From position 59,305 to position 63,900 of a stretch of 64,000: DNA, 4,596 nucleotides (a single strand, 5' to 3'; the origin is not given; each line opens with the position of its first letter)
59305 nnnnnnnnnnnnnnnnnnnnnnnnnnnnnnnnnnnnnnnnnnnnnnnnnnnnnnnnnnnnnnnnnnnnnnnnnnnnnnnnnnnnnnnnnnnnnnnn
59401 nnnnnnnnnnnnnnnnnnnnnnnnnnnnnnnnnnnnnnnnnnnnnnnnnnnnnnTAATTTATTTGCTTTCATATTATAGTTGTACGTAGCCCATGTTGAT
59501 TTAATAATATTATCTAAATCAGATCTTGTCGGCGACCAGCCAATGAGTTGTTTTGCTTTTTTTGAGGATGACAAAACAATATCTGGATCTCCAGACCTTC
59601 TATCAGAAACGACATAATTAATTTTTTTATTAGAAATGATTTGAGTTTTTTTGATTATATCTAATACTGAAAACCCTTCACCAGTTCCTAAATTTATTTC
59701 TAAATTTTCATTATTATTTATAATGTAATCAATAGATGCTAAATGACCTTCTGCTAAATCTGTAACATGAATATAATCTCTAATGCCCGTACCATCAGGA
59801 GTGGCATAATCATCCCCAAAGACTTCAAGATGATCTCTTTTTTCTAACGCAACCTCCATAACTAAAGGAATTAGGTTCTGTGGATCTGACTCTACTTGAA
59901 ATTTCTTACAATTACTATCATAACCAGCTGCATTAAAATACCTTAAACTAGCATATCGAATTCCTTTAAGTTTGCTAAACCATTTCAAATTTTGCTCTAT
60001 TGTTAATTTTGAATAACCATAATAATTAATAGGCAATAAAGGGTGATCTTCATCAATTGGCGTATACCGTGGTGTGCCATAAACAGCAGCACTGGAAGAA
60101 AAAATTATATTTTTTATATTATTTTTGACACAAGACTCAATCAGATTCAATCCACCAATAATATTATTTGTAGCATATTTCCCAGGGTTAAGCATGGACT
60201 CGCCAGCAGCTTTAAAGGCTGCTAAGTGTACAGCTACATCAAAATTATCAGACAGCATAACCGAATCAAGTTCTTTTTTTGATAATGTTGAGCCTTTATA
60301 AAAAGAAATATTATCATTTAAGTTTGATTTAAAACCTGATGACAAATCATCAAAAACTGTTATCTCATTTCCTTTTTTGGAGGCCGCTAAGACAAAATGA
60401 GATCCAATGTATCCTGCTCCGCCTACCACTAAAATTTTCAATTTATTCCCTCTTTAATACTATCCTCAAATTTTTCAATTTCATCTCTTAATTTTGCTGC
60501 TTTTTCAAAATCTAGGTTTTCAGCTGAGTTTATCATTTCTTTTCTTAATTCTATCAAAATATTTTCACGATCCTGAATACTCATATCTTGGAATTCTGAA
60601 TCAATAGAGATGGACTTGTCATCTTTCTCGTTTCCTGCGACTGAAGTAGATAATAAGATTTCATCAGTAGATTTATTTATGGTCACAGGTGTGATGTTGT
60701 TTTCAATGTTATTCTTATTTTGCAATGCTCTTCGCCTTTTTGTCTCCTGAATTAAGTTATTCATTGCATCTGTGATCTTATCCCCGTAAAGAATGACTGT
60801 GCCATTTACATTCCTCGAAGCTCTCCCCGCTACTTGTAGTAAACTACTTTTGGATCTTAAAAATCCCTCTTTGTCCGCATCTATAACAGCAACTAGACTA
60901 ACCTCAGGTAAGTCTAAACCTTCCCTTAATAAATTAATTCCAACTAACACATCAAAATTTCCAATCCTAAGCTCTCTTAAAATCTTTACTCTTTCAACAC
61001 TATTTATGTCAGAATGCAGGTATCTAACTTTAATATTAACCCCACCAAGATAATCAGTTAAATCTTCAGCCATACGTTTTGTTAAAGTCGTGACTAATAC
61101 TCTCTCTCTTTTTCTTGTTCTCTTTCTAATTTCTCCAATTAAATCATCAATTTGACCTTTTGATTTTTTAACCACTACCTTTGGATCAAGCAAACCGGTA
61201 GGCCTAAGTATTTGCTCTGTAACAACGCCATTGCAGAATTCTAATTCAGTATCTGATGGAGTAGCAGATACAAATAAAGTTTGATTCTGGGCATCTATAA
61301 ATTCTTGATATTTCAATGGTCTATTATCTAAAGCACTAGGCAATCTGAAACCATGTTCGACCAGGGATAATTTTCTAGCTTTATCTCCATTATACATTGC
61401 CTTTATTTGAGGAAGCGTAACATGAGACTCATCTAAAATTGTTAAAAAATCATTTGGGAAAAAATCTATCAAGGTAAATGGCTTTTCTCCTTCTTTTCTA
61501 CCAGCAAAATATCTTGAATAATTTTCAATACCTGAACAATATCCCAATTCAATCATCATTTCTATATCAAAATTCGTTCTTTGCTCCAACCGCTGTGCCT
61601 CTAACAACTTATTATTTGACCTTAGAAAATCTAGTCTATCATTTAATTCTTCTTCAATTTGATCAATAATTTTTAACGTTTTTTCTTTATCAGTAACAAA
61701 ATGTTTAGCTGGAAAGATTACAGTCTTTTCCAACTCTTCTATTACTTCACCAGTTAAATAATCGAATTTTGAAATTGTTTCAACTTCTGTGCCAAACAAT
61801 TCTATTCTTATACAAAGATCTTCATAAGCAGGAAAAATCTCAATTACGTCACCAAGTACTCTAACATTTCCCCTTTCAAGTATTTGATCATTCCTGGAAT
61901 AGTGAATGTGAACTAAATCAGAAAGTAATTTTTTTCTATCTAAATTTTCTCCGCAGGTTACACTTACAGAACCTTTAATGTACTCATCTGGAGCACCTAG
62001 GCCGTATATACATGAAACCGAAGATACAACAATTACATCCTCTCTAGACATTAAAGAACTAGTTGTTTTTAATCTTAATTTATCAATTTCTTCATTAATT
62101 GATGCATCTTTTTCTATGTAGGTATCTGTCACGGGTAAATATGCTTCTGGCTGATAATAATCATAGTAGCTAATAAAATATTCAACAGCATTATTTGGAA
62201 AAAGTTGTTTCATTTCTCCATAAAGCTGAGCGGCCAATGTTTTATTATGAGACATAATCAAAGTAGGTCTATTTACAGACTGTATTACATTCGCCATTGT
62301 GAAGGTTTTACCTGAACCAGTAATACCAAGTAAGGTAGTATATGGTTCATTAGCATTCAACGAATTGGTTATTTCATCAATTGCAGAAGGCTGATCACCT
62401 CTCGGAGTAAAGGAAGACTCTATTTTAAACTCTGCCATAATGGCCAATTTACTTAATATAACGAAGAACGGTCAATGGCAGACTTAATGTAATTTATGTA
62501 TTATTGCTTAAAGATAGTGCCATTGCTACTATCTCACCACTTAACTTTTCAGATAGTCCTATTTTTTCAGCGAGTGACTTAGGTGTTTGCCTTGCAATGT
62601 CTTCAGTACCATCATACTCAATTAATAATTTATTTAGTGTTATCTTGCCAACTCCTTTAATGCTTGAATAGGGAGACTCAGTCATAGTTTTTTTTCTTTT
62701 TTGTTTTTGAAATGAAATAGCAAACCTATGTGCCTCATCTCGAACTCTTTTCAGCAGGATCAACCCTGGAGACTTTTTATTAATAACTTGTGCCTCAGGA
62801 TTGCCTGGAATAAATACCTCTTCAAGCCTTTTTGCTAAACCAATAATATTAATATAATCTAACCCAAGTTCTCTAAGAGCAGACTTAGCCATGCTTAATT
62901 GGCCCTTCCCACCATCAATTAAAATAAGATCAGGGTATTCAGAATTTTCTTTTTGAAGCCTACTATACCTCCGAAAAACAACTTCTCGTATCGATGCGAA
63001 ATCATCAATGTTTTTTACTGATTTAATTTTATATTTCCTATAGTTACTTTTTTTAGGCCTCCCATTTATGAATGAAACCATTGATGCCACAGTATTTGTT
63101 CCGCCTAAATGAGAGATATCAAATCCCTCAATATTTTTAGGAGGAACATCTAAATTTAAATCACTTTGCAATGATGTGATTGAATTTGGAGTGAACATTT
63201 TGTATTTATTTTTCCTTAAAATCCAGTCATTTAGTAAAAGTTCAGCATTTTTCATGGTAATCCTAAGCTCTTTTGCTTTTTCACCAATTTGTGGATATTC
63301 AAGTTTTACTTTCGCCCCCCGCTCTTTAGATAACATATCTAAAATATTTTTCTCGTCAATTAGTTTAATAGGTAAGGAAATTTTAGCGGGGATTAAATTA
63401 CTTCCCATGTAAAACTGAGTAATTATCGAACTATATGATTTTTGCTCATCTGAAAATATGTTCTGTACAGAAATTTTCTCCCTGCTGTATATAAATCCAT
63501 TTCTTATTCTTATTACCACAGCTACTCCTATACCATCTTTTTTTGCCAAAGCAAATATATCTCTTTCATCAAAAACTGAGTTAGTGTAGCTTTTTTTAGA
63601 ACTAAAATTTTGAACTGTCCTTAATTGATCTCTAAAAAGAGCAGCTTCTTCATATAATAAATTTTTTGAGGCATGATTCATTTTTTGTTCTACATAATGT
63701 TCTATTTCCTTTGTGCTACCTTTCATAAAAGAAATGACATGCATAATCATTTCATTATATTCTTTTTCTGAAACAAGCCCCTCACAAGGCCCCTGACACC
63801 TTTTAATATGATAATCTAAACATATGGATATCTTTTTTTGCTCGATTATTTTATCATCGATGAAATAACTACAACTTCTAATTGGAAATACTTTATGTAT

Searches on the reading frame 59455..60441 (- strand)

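Call 35: search_protein_families(library=ncbifam, proteins=[window:59455-60441:-], max_evalue=1e-8)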
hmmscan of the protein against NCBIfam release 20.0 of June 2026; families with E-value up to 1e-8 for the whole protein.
window:59455-60441:- (329 aa): 15 families
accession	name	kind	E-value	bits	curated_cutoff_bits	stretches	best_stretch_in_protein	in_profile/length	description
TIGR01179.1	galE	equivalog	4.2e-106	354.5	262.3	1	2-318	1-323/332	UDP-glucose 4-epimerase GalE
NF007956.0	PRK10675.1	subfamily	1.8e-66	224.6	394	1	1-318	1-327/338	UDP-glucose 4-epimerase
TIGR02197.1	heptose_epim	equivalog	2.7e-29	102.3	274.6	1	3-277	1-269/316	ADP-glyceromanno-heptose 6-epimerase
TIGR04180.1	EDH_00030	hypoth_equivalog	1.1e-27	96.8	475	1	3-305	1-295/297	NAD-dependent 4,6-dehydratase LegB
TIGR01181.1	dTDP_gluc_dehyt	equivalog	1e-26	93.8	365.1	1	2-324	1-315/321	dTDP-glucose 4,6-dehydratase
NF008360.0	PRK11150.1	equivalog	5.6e-15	55.3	452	1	3-264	2-248/310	ADP-glyceromanno-heptose 6-epimerase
NF047922.1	GDPFucSynFcl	equivalog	5.8e-13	49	500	1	56-323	43-304/308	GDP-L-fucose synthase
NF007490.0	PRK10084.1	subfamily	5.8e-12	45.3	649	0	1-104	1-111/361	dTDP-glucose 4,6-dehydratase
TIGR03589.1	PseB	equivalog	5e-11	42.1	407.75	1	2-173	6-170/324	UDP-N-acetylglucosamine 4,6-dehydratase (inverting)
NF043036.1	ErythonDh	equivalog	6.1e-11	42.1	325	1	1-152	1-160/321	D-erythronate dehydrogenase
TIGR03466.1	HpnA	hypoth_equivalog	8.3e-10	38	367.65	0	1-154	1-154/327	hopanoid-associated sugar epimerase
NF007582.0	PRK10217.1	equivalog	2.2e-09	36.9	698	0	2-307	3-319/355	dTDP-glucose 4,6-dehydratase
NF041015.1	UDPsulfquin_syn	equivalog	4.2e-09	35.9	575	0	37-131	60-157/384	UDP-sulfoquinovose synthase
TIGR02622.1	CDP_4_6_dhtase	equivalog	6.2e-09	35.4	278.45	0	2-122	6-134/352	CDP-glucose 4,6-dehydratase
NF042423.1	oxyalk_red_Shew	equivalog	9.1e-09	34.8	580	1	2-154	10-158/331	2-alkyl-3-oxoalkanoate reductase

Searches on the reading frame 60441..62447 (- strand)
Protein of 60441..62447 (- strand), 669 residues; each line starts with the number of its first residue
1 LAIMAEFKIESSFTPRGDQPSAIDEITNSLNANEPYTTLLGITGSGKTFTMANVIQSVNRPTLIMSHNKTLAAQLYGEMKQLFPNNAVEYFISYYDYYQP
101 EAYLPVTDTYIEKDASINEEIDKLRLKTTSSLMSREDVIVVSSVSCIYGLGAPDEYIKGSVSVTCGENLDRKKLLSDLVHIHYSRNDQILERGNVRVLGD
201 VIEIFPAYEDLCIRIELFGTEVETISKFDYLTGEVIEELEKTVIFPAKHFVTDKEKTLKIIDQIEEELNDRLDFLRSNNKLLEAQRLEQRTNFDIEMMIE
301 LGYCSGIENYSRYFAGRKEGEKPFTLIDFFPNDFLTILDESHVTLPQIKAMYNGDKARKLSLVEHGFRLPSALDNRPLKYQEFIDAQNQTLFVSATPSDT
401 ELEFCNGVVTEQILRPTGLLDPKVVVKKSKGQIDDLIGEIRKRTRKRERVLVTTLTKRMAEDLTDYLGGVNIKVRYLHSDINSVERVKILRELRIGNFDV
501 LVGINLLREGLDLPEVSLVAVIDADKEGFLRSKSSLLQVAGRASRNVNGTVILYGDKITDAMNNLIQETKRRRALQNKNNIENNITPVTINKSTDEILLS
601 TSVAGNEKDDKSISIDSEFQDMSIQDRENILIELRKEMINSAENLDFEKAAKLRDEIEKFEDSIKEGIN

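Call 35: search_protein_families(library=ncbifam, proteins=[window:60441-62447:-], max_evalue=1e-8)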
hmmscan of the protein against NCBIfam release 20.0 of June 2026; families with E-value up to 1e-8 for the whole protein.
window:60441-62447:- (669 aa): 13 families
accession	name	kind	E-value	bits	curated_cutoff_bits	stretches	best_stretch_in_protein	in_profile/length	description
NF003673.1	PRK05298.1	equivalog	0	1016.3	743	1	6-661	1-651/653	excinuclease ABC subunit UvrB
TIGR00631.1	uvrb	equivalog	4.7e-302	1003.2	750.1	1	6-660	1-657/658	excinuclease ABC subunit UvrB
TIGR00580.2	mfd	equivalog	2.2e-23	82.6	800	1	178-275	1-94/907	transcription-repair coupling factor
NF007966.0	PRK10689.1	equivalog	4.3e-16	57.8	1329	1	40-263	19-230/1148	transcription-repair coupling factor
TIGR00643.1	recG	equivalog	1e-13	50.9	659.4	0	457-555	470-563/629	ATP-dependent DNA helicase RecG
NF004066.1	PRK05580.1-3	equivalog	1.6e-12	46.6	813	0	487-553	580-654/788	primosomal protein N'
TIGR00595.1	priA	equivalog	3e-11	42.6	230.35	1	454-555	272-381/509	replication restart helicase PriA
NF004067.0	PRK05580.1-4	equivalog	2e-10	39.7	763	0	456-553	496-601/737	primosomal protein N'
NF004070.0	PRK05580.2-2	equivalog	2.9e-09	35.6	921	0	473-554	509-600/729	primosomal protein N'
NF008165.0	PRK10917.1-3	equivalog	4.4e-09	35.4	711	0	458-553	497-588/692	ATP-dependent DNA helicase RecG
NF004068.0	PRK05580.1-5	equivalog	5.5e-09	34.6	1249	0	485-552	585-660/795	primosomal protein N'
NF008167.0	PRK10917.2-1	equivalog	7.7e-09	34.2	995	0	443-558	537-643/744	ATP-dependent DNA helicase RecG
NF008169.0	PRK10917.2-3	equivalog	9.1e-09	34.4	555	0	11-87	226-304/610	ATP-dependent DNA helicase RecG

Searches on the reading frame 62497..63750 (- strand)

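Call 35: search_protein_families(library=ncbifam, proteins=[window:62497-63750:-], max_evalue=1e-8)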
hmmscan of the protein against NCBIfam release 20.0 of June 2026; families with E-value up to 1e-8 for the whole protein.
window:62497-63750:- (418 aa): 8 families
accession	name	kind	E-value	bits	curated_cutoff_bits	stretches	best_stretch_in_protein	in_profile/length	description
TIGR00194.1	uvrC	equivalog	3e-95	320.1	285.45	1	3-387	182-569/574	excinuclease ABC subunit UvrC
NF011263.0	PRK14669.1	equivalog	3.1e-81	273.8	1108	1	5-395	193-588/624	excinuclease ABC subunit C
NF001824.0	PRK00558.1-5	equivalog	1.2e-77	261.8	451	1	3-409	197-642/652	excinuclease ABC subunit UvrC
NF011261.0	PRK14667.1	equivalog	2.8e-65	220.9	818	1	4-407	188-561/567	excinuclease ABC subunit C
NF011264.0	PRK14670.1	equivalog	7e-62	209.5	1021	1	6-411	191-589/602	excinuclease ABC subunit C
NF011266.0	PRK14672.1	equivalog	8e-55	186.4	1504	1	176-399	427-648/691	excinuclease ABC subunit C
NF011262.0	PRK14668.1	equivalog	5e-53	180.3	544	1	5-405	189-571/577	excinuclease ABC subunit C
NF011260.0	PRK14666.1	equivalog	1.1e-40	140.1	649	2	137-403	414-681/698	excinuclease ABC subunit C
